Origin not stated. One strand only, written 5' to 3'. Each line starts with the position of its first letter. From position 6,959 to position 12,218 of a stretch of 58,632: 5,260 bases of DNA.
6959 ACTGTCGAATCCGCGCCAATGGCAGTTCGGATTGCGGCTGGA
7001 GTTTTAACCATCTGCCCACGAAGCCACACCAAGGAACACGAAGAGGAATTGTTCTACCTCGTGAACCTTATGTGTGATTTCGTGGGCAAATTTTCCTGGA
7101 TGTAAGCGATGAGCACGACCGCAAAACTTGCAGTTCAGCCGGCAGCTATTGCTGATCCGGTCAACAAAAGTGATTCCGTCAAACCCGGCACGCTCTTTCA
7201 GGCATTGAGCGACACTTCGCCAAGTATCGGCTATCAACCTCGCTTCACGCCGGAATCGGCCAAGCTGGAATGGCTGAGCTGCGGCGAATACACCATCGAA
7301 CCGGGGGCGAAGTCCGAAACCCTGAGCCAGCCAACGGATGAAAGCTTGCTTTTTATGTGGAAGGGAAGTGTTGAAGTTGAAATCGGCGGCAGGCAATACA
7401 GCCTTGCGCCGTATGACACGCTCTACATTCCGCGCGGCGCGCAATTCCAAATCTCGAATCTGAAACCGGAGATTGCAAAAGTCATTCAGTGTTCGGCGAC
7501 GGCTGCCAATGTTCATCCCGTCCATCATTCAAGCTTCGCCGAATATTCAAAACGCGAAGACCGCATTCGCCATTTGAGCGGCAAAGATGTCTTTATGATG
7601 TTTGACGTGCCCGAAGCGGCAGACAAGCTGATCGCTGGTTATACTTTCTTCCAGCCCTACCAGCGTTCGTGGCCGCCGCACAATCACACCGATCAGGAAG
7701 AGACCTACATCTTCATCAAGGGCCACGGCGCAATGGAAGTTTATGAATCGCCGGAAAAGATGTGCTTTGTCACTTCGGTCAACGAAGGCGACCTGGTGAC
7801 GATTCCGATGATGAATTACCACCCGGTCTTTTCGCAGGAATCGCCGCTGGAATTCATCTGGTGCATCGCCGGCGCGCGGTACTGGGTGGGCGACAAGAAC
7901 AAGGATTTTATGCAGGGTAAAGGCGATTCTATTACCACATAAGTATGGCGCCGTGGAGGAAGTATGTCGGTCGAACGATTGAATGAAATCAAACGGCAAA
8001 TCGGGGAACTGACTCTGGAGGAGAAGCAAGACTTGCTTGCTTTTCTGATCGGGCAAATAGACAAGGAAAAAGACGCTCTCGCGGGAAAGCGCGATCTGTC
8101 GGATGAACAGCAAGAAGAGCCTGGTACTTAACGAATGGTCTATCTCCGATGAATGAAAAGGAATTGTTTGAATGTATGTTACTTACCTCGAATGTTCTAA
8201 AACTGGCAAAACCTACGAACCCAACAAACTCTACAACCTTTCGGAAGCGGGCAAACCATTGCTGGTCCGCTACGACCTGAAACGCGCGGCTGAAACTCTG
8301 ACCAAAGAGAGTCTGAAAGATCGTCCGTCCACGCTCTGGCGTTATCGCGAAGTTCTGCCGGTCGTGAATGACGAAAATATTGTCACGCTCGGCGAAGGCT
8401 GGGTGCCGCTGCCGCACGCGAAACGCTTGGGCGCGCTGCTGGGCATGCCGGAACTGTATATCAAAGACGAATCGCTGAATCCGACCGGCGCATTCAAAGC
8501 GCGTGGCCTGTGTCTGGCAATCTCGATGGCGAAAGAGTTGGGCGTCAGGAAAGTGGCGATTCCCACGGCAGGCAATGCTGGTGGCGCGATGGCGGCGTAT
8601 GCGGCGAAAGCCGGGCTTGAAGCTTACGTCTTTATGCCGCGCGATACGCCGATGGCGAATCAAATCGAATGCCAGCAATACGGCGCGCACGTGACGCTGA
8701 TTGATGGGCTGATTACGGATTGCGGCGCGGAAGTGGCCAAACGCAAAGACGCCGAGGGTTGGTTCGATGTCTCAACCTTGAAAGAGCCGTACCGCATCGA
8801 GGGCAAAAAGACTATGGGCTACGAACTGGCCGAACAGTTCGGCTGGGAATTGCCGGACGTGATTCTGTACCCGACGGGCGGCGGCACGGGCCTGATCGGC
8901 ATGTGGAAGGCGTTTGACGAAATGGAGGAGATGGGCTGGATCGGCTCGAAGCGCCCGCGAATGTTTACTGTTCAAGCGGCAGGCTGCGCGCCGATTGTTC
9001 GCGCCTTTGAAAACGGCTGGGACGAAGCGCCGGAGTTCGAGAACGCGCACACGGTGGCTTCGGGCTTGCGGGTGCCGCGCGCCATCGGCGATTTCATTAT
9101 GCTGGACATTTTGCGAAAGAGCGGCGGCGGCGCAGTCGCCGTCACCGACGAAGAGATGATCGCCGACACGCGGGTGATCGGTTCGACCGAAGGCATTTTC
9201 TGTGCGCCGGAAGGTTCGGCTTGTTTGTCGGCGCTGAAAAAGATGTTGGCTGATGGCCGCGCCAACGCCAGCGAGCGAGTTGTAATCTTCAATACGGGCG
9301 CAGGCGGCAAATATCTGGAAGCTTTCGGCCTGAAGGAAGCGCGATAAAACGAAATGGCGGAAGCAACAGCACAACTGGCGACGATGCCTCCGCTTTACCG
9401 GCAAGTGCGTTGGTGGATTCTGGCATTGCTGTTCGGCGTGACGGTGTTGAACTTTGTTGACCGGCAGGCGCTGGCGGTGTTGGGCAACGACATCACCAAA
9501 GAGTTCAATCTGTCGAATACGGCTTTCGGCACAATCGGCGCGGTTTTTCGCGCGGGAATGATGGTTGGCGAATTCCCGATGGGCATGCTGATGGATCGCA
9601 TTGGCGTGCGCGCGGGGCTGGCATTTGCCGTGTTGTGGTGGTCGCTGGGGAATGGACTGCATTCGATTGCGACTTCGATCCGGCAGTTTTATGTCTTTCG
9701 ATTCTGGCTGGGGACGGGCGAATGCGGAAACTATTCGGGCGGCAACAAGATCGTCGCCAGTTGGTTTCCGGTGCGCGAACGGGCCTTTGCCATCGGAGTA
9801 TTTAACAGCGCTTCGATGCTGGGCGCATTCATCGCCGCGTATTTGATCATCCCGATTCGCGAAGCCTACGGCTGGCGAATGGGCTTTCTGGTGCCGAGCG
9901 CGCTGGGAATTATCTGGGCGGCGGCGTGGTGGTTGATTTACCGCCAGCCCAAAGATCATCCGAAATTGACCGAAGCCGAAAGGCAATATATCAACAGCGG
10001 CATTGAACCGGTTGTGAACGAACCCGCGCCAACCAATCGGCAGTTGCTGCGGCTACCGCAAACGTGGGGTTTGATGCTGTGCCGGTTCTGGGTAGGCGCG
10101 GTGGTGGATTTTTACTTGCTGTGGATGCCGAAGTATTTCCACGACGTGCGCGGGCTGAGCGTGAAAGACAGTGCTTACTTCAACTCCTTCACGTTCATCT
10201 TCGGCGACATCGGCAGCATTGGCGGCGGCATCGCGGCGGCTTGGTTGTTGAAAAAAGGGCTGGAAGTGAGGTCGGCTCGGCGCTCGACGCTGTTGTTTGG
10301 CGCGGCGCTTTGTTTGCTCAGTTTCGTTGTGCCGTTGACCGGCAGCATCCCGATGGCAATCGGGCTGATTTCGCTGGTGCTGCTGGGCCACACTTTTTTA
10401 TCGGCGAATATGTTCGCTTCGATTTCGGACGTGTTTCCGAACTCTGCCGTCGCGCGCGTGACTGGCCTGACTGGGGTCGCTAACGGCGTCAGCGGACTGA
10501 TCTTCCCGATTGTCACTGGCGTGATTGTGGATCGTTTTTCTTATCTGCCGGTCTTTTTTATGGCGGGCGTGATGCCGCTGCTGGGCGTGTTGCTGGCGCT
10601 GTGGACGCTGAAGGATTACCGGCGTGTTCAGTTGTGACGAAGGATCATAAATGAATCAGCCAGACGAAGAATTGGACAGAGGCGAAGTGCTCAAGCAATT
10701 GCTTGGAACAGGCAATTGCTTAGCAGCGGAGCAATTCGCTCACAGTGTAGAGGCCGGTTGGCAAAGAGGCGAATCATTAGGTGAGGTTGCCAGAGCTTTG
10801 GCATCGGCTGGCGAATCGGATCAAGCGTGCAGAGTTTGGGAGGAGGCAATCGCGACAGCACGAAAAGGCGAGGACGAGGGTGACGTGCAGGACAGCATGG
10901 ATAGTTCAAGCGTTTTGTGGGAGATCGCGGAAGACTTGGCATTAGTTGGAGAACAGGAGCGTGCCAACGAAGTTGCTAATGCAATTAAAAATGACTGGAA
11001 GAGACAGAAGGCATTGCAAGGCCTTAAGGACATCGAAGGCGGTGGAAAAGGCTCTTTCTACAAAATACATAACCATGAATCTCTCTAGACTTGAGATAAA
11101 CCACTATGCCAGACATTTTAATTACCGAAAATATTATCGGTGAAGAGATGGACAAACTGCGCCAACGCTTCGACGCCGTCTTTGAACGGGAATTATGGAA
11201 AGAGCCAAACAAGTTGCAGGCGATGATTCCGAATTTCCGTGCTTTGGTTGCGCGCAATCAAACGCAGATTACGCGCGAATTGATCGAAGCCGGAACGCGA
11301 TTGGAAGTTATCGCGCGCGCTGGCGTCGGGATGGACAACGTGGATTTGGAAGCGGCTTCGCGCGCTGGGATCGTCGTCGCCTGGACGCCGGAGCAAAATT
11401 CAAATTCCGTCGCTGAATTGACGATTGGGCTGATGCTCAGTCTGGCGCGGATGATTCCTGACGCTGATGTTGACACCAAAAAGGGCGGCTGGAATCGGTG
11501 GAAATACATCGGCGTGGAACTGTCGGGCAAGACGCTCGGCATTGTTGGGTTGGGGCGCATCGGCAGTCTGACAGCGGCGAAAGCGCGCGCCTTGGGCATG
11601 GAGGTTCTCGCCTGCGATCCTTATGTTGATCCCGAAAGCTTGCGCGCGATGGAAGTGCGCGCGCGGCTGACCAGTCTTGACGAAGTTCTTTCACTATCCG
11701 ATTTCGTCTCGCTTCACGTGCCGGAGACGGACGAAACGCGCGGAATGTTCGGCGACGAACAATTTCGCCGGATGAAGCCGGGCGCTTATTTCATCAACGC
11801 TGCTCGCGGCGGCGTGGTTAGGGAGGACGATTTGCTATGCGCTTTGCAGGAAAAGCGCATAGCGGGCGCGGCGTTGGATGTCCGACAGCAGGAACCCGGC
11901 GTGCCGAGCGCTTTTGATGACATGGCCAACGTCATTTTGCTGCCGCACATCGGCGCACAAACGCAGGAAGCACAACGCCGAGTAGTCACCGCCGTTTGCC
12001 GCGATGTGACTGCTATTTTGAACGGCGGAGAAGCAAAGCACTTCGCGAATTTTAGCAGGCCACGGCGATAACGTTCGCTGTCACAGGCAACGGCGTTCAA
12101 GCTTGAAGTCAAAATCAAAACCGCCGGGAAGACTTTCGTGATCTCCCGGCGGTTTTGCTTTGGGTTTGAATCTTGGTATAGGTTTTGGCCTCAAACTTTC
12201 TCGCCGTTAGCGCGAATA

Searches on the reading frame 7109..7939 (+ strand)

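Call 87: search_protein_families(library=pfam, proteins=[window:7109-7939:+], max_evalue=0.00001)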
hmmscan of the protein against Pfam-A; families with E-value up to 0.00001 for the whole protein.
window:7109-7939:+ (277 aa): 3 families
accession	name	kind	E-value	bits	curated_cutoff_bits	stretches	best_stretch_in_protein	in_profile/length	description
PF04962.18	KduI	-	2.7e-14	53.6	23.9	1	45-259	17-251/262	KduI/IolB family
PF07883.17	Cupin_2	-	7.7e-14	51.6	27.2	1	60-126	2-67/70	Cupin domain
PF11699.14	CENP-C_C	-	3.2e-06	27.8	29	0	55-122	11-78/85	Mif2/CENP-C like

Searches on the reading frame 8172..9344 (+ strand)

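Call 87: search_protein_families(library=pfam, proteins=[window:8172-9344:+], max_evalue=0.00001)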
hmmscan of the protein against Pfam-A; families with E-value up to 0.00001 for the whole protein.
window:8172-9344:+ (391 aa): 1 family
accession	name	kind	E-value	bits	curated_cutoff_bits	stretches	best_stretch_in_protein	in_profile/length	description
PF00291.31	PALP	-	2.4e-69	234.4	35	1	71-376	1-295/295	Pyridoxal-phosphate dependent enzyme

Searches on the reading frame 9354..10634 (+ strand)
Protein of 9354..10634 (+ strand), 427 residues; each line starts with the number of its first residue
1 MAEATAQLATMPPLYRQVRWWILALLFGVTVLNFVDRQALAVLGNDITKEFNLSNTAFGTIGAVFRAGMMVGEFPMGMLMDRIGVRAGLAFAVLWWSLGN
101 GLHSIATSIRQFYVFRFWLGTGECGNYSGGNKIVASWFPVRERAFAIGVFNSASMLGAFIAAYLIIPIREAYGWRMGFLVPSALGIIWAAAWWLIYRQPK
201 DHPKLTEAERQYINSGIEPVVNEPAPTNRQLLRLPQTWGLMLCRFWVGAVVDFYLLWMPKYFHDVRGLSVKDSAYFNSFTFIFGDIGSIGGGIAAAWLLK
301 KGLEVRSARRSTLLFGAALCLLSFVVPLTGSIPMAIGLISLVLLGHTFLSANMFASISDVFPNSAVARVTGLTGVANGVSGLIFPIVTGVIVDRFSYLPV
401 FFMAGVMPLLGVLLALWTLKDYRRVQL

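Call 87: search_protein_families(library=pfam, proteins=[window:9354-10634:+], max_evalue=0.00001)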
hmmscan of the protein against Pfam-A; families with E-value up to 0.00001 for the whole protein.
window:9354-10634:+ (427 aa): 2 families
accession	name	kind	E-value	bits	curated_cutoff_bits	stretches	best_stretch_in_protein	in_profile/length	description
PF07690.21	MFS_1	-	4.9e-52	177.4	33.4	2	26-301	1-264/347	Major Facilitator Superfamily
PF00083.30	Sugar_tr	-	3.2e-10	39.9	22.3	1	54-191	44-183/452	Sugar (and other) transporter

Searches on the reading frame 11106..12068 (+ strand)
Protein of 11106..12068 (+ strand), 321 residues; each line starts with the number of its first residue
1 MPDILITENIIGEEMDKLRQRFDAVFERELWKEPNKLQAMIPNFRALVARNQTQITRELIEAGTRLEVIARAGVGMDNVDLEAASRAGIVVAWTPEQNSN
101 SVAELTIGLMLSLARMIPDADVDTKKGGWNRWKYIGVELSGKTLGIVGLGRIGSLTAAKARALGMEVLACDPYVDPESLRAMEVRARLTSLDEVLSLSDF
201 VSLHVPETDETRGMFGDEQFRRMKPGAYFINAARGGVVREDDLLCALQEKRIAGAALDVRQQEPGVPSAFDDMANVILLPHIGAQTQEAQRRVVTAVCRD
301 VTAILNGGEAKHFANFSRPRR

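Call 87: search_protein_families(library=pfam, proteins=[window:11106-12068:+], max_evalue=0.00001)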
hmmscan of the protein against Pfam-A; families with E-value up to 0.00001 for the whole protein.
window:11106-12068:+ (321 aa): 2 families
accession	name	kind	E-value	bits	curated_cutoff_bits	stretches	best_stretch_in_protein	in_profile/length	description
PF02826.25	2-Hacid_dh_C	-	3.6e-58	196.3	25.1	1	107-283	1-178/178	D-isomer specific 2-hydroxyacid dehydrogenase, NAD binding domain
PF00389.36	2-Hacid_dh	-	7.5e-30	103.8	24.6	1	4-313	1-132/134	D-isomer specific 2-hydroxyacid dehydrogenase, catalytic domain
